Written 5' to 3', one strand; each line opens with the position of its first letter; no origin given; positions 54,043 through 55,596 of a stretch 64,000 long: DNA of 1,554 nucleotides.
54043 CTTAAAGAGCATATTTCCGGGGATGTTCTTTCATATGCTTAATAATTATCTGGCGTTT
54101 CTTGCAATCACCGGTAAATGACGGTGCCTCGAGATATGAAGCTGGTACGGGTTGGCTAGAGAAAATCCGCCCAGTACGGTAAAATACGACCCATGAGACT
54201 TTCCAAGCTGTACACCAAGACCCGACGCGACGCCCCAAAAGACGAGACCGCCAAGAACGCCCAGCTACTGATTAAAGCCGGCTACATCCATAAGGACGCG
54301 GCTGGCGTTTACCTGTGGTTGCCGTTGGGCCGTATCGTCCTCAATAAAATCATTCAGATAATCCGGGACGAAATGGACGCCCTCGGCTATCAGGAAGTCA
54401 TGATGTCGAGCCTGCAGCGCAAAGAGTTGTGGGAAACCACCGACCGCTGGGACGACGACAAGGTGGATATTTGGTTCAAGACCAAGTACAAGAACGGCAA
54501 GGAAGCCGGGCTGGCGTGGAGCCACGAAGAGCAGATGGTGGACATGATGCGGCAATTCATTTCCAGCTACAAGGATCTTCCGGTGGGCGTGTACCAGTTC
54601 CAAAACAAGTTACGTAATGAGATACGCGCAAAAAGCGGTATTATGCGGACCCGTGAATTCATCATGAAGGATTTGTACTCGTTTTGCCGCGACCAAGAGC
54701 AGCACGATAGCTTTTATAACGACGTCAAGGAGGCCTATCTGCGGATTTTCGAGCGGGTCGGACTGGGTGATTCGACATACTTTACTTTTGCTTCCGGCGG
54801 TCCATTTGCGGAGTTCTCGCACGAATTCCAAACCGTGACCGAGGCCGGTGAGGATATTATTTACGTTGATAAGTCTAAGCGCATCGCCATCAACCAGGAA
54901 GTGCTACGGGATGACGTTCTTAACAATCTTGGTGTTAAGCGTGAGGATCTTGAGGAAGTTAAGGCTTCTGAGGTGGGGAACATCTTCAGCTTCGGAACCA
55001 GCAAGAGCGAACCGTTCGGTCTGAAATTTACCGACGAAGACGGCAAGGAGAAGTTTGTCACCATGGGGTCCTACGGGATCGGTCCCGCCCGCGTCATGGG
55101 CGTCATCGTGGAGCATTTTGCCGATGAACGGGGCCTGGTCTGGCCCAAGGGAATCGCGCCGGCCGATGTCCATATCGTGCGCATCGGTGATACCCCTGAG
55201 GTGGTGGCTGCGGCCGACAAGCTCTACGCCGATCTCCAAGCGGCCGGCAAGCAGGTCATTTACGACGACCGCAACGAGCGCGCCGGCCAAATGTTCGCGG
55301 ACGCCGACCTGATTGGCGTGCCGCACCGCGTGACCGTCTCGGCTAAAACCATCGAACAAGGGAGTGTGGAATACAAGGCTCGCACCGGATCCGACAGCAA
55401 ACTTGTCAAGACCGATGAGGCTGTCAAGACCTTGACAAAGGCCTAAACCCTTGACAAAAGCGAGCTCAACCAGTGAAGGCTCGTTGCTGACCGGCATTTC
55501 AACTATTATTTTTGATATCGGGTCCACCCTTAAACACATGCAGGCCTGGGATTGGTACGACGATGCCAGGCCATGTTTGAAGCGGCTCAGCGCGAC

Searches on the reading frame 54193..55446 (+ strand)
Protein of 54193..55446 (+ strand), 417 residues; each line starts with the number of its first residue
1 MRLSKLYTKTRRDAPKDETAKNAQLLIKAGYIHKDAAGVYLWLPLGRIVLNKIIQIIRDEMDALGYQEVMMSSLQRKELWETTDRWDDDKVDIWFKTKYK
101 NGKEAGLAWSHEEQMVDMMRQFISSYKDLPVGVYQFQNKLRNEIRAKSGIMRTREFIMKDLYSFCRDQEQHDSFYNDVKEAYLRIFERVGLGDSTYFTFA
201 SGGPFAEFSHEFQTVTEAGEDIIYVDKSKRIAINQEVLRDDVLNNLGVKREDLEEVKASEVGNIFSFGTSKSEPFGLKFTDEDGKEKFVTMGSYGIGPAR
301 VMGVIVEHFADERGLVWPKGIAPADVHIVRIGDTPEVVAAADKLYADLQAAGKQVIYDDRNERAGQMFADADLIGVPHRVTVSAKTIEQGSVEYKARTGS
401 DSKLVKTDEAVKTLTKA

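Call 63: search_protein_families(library=ncbifam, proteins=[window:54193-55446:+], max_evalue=0.00001)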
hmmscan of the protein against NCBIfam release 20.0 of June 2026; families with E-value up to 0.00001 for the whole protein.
window:54193-55446:+ (417 aa): 9 families
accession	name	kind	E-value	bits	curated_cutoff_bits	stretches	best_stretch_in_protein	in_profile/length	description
NF006625.0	PRK09194.1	equivalog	3.3e-129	432.4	558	2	1-238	1-236/559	proline--tRNA ligase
TIGR00409.1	proS_fam_II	equivalog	3.7e-119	399.1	306.7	2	1-236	1-234/568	proline--tRNA ligase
NF008979.1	PRK12325.1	exception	2.5e-110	369.3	550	2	1-229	1-227/437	proline--tRNA ligase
TIGR00408.1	proS_fam_I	equivalog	1.7e-34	119.6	437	2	261-409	221-372/475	proline--tRNA ligase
TIGR00418.1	thrS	equivalog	4.3e-32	111.8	383.65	2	33-194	187-347/565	threonine--tRNA ligase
NF003211.1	PRK04173.1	equivalog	9.6e-20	70.9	312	2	315-412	356-452/454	glycine--tRNA ligase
TIGR00389.1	glyS_dimeric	equivalog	1.2e-19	70.2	243.3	2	125-188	178-241/565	glycine--tRNA ligase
NF003068.0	PRK03991.1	equivalog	8.1e-19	67.4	484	1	33-416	213-590/613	threonine--tRNA ligase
NF011484.0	PRK14894.1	equivalog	8.3e-10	37.4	1050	0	320-393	431-505/539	glycine--tRNA ligase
